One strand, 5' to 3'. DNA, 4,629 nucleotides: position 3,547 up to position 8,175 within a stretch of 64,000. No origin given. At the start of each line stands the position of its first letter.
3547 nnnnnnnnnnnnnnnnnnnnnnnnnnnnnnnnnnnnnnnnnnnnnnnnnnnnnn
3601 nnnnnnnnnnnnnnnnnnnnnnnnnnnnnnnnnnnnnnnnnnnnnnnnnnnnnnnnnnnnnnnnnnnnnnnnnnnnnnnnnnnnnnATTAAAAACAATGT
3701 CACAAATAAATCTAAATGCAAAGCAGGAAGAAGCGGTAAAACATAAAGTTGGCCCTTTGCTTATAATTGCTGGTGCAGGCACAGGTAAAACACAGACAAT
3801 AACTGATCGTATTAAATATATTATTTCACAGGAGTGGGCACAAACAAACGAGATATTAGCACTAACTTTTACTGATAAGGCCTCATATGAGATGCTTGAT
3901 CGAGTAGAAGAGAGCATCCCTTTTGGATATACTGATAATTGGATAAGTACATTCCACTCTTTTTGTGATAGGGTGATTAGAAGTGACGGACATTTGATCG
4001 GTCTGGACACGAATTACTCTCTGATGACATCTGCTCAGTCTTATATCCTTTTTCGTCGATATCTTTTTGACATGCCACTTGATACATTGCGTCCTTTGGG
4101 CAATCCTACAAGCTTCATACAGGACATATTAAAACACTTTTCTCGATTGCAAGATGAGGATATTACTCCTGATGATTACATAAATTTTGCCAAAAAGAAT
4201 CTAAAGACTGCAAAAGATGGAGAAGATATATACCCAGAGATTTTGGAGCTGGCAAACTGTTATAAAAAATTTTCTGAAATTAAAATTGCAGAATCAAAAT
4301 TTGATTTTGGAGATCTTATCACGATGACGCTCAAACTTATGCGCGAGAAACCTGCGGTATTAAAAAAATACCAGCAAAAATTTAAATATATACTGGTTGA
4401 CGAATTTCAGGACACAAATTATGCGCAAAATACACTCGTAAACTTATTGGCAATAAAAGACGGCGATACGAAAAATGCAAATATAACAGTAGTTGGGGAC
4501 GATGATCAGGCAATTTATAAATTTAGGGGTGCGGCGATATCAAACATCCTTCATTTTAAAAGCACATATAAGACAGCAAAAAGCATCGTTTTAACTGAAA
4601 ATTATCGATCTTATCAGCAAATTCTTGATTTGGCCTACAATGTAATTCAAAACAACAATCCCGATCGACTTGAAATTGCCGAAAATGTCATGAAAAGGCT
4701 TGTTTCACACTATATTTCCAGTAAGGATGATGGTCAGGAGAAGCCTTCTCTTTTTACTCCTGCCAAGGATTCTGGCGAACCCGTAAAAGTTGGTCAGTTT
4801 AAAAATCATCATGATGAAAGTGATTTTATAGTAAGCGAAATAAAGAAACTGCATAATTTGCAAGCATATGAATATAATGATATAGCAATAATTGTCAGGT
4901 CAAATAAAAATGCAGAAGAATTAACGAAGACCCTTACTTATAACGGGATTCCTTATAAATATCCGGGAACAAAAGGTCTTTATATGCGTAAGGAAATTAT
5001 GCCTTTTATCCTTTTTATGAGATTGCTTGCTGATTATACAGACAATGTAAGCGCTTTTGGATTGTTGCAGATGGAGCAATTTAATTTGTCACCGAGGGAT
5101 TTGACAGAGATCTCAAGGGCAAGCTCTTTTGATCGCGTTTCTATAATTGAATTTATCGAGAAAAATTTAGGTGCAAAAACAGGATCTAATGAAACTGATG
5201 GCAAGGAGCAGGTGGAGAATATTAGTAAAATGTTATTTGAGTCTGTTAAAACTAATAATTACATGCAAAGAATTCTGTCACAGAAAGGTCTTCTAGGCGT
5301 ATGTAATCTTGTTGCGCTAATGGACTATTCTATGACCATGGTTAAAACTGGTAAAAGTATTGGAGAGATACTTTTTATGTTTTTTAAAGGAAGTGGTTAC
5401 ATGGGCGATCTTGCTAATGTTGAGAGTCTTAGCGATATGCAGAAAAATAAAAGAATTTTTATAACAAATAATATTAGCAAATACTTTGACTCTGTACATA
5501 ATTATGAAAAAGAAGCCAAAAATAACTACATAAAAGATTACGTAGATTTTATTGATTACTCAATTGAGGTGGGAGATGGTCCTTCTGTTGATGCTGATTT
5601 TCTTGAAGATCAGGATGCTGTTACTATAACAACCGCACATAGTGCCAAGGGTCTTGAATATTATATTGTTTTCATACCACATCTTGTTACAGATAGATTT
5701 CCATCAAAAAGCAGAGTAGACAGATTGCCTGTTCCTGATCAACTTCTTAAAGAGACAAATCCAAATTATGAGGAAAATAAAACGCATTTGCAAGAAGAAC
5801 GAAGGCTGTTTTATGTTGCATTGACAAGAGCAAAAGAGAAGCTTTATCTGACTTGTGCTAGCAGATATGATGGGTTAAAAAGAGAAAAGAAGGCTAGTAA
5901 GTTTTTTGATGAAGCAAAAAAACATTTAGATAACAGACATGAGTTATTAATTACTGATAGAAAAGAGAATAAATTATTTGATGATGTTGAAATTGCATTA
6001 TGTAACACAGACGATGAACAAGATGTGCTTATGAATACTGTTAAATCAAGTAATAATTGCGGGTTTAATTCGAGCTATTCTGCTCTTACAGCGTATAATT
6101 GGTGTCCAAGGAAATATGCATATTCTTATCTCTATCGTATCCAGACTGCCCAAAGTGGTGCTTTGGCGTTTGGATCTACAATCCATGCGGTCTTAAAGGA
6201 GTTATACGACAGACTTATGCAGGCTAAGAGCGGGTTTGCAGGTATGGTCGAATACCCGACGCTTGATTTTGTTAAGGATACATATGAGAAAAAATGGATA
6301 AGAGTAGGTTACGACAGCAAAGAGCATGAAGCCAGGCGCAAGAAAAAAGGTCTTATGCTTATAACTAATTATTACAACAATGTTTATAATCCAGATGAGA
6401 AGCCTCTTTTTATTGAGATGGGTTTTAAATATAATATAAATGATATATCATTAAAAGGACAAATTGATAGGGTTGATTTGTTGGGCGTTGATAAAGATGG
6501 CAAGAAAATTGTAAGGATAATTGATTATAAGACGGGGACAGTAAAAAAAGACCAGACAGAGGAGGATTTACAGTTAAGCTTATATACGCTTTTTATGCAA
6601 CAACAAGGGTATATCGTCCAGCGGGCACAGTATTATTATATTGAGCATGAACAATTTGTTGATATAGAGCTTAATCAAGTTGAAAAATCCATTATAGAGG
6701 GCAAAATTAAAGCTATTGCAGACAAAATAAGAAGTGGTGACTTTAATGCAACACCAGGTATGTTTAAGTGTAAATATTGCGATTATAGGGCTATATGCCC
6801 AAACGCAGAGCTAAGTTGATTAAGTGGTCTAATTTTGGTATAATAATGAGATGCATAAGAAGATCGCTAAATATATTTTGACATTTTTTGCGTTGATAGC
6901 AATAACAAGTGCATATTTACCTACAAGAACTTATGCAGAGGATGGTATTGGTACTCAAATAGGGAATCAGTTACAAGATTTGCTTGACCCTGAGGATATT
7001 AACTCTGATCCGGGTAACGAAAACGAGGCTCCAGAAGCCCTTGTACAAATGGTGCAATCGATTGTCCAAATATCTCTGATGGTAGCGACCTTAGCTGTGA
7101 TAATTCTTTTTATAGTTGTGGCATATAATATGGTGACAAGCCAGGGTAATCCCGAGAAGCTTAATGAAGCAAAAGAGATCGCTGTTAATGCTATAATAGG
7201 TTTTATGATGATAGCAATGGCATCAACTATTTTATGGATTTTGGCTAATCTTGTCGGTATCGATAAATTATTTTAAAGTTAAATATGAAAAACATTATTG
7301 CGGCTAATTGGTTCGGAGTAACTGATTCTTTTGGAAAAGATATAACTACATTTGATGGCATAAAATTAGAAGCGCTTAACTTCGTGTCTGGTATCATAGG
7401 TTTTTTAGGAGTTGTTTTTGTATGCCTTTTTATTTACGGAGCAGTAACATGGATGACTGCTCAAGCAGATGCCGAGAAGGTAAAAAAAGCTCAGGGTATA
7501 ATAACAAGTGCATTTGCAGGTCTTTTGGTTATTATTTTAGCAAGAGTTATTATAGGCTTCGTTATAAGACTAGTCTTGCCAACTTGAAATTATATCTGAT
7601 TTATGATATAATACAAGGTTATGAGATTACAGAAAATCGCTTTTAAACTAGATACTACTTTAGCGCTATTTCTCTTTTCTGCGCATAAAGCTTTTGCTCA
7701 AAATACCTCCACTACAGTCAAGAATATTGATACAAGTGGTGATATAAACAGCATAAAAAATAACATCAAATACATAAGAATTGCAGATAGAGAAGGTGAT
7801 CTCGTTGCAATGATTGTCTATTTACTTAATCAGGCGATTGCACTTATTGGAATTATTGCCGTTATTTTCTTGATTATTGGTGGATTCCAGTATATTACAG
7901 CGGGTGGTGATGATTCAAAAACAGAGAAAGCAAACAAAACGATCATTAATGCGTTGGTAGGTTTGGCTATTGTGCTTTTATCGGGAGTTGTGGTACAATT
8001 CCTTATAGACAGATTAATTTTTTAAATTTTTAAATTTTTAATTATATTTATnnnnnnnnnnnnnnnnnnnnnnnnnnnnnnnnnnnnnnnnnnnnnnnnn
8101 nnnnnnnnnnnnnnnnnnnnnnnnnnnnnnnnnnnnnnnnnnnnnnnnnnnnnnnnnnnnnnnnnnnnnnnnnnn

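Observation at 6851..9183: Six tandem pilin-like paralogues with a conserved TM-hairpin core and hypervariable exposed N-terminal region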

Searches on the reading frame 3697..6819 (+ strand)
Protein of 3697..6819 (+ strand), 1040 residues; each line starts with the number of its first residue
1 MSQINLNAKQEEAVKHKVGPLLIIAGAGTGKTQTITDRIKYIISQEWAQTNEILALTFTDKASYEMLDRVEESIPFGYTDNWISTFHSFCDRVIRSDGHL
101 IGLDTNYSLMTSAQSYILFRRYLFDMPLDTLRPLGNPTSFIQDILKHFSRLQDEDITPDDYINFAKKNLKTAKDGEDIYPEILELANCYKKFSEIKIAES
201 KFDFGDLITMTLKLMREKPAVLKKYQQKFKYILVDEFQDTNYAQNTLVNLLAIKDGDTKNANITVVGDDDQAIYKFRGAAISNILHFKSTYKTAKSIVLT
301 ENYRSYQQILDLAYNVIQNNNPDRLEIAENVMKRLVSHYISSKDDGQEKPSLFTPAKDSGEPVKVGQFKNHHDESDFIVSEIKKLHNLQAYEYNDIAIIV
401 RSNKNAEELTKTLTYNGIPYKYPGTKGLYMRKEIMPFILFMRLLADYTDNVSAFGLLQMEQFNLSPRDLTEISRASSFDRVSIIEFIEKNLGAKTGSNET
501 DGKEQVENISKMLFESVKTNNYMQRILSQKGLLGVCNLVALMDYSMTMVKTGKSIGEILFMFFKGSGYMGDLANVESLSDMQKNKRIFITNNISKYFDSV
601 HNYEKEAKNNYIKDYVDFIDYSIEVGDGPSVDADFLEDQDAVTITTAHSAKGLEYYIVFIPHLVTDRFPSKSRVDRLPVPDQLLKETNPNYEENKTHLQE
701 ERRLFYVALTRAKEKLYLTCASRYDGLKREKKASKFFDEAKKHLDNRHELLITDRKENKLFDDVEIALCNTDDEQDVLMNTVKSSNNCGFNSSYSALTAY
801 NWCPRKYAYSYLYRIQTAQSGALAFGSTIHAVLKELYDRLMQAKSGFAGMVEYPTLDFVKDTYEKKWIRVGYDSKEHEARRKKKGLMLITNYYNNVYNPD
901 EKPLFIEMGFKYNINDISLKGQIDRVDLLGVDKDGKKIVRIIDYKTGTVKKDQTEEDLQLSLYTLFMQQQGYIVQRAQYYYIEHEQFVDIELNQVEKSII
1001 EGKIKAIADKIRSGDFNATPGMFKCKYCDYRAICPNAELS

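Call 3: search_protein_families(library=pfam, proteins=[window:3697-6819:+], max_evalue=1)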
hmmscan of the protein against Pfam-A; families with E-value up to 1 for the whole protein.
window:3697-6819:+ (1040 aa): 13 families
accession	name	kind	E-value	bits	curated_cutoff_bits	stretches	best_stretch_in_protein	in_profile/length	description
PF00580.27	UvrD-helicase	-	1.1e-68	232.3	23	1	6-292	1-271/271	UvrD/REP helicase N-terminal domain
PF13361.12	UvrD_C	-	5e-52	177.9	25.6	1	297-722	1-349/350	UvrD-like helicase C-terminal domain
PF12705.13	PDDEXK_1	-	1.4e-35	123.9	22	1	793-1035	3-247/247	PD-(D/E)XK nuclease superfamily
PF13245.12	AAA_19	-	3e-21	76.4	25.1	1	10-277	1-134/134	AAA domain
PF01930.23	Cas_Cas4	-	1.4e-10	41.9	22.7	1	924-1034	54-158/160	Domain of unknown function DUF83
PF13538.12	UvrD_C_2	-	4.7e-10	39.6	27.4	2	696-719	29-52/52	UvrD-like helicase C-terminal domain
PF13087.12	AAA_12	-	7.9e-09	35.8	27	2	290-414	9-130/195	AAA domain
PF01443.25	Viral_helicase1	-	0.00016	22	21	1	696-718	201-226/228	Viral superfamily 1 RNA helicase core domain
PF13604.12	AAA_30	-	0.00024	21.3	27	1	6-66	2-62/191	AAA domain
PF13086.12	AAA_11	-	0.0018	18.6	27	1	5-72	1-74/257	AAA domain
PF11181.13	YflT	-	0.049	14.6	26.2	0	388-418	21-51/99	Heat induced stress protein YflT domain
PF04851.21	ResIII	-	0.42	10.9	22.5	1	6-76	11-79/164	Type III restriction enzyme, res subunit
PF13909.12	zf-H2C2_5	-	0.81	9.8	27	0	1023-1031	1-9/26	C2H2-type zinc-finger domain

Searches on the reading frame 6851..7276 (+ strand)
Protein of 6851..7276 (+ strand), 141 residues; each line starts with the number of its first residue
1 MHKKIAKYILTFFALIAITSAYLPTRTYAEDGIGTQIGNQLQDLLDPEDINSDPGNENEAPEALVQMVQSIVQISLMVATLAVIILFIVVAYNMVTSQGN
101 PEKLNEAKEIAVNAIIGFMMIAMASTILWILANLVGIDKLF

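Call 3: search_protein_families(library=pfam, proteins=[window:6851-7276:+], max_evalue=1)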
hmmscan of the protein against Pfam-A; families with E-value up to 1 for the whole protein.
window:6851-7276:+ (141 aa): 6 families
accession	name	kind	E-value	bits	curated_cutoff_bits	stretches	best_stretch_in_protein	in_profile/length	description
PF18895.5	T4SS_pilin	-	3.8e-08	33.7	26.6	1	62-128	7-68/71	Type IV secretion system pilin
PF04515.18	Choline_transpo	-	0.0019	17.9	26.9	1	64-136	35-117/326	Plasma-membrane choline transporter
PF20556.3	DUF6768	-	0.0095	16.1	27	1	62-129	30-96/123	Family of unknown function (DUF6768)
PF03954.19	Lectin_N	-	0.047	14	28.3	1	41-90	5-53/140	Hepatic lectin, N-terminal domain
PF24003.1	DUF7319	-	0.1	12.4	27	1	44-133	103-170/205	Domain of unknown function (DUF7319)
PF12725.13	DUF3810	-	0.23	11.2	28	1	64-131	12-81/311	Protein of unknown function (DUF3810)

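Call 9: search_protein_families(library=ncbifam, proteins=[window:6851-7276:+], max_evalue=0.1)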
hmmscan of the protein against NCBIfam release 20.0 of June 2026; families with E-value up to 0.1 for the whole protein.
window:6851-7276:+ (141 aa): 2 families
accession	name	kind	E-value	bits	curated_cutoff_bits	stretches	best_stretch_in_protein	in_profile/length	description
NF045849.1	ICE_MMCAP2_0565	equivalog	9.1e-05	22.1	40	1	62-133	7-78/80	Mbov_0395 family pilin-like conjugal transfer protein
NF002595.0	PRK02251.2-1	equivalog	0.084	13.2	109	0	68-123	26-75/84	cell division protein CrgA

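Call 83: find_related_loci(query=A7, collection=metagenome_contigs, flank=6000)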
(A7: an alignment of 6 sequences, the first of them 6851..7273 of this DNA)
Query A7 (141 aa) in metagenome_contigs; peptide patterns used: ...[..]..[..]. (x = any residue, [..] = any of these).
265 stretches matched a pattern; 27 encode a relative of the query (tblastn E <= 1e-3); 27 distinct loci.
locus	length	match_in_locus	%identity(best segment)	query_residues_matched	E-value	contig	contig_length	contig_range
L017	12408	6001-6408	51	2-137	4e-37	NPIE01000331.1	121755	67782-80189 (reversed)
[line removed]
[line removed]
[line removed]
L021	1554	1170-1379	36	67-140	6e-10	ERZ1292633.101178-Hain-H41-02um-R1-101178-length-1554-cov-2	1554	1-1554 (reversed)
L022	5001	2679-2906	33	61-140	7e-10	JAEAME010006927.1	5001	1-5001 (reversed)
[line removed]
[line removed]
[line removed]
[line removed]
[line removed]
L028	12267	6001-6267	31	46-140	3e-9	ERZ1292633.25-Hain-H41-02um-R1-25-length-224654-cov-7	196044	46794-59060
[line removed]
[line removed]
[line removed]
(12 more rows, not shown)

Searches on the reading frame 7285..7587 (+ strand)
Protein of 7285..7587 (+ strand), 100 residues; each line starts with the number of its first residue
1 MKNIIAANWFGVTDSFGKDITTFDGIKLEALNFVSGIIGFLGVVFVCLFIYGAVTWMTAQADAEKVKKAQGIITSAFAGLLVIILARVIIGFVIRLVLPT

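Call 3: search_protein_families(library=pfam, proteins=[window:7285-7587:+], max_evalue=1)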
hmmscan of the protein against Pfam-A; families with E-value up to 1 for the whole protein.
window:7285-7587:+ (100 aa): 8 families
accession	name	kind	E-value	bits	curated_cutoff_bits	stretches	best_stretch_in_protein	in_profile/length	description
PF18895.5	T4SS_pilin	-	4.8e-06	27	26.6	1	29-93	11-71/71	Type IV secretion system pilin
PF19592.4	DUF6097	-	0.009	16.6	27.5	1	27-94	59-125/152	Family of unknown function (DUF6097)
PF04893.22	Yip1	-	0.014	15.7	28.6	1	6-96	37-120/173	Yip1 domain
PF13273.12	DUF4064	-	0.025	15.2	32.1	1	31-96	8-79/102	Protein of unknown function (DUF4064)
PF02674.22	Colicin_V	-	0.042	14.3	29.3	1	27-92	55-120/144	Colicin V production protein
PF23014.3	PH_Tiam1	-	0.32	11.3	27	1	48-85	27-64/170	Tiam1 second PH domain-like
PF05106.17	Phage_holin_3_1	-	0.42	11.5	23.8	1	19-44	61-86/99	Phage holin family (Lysis protein S)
PF15471.11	TMEM171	-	0.47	9.9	27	1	31-88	23-78/320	Transmembrane protein family 171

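Call 9: search_protein_families(library=ncbifam, proteins=[window:7285-7587:+], max_evalue=0.1)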
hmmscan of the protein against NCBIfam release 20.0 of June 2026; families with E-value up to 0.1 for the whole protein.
window:7285-7587:+ (100 aa): 3 families
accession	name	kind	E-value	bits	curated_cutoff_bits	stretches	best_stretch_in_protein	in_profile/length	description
NF045849.1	ICE_MMCAP2_0565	equivalog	6.4e-05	22.6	40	1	33-95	16-78/80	Mbov_0395 family pilin-like conjugal transfer protein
NF047765.1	LIC_13387_fam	subfamily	0.0088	15.7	33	1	38-92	58-112/131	LIC_13387 family protein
TIGR01594.1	holin_lambda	equivalog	0.059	13.6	55.05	1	17-43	62-88/107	phage holin, lambda family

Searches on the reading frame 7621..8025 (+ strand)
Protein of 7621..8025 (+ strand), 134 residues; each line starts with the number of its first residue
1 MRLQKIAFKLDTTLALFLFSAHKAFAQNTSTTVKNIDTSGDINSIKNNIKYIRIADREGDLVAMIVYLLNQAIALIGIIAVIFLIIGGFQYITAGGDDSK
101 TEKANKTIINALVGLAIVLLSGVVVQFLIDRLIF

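Call 3: search_protein_families(library=pfam, proteins=[window:7621-8025:+], max_evalue=1)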
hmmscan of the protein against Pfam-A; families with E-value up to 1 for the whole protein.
window:7621-8025:+ (134 aa): 4 families
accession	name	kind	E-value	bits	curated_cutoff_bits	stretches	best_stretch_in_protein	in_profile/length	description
PF18895.5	T4SS_pilin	-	1.7e-09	38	26.6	1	70-128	14-71/71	Type IV secretion system pilin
PF04956.18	TrbC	-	0.0025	18.4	27.9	0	75-126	52-96/98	TrbC/VIRB2 pilin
PF16430.10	DUF5027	-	0.1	12.7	25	1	31-69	61-99/159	Domain of unknown function (DUF5027)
PF16943.10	T4SS_CagC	-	0.53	10.9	27.9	0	65-116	47-98/119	Cag pathogenicity island, type IV secretory system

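Call 9: search_protein_families(library=ncbifam, proteins=[window:7621-8025:+], max_evalue=0.1)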
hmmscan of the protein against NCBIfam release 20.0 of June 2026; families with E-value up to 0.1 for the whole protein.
window:7621-8025:+ (134 aa): 2 families
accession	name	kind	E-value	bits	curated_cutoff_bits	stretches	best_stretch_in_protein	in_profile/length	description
NF045849.1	ICE_MMCAP2_0565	equivalog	4.7e-08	32.6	40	1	63-130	11-78/80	Mbov_0395 family pilin-like conjugal transfer protein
NF001323.0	PRK00259.1-1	equivalog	0.01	15.5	196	1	64-125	52-109/198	septation protein A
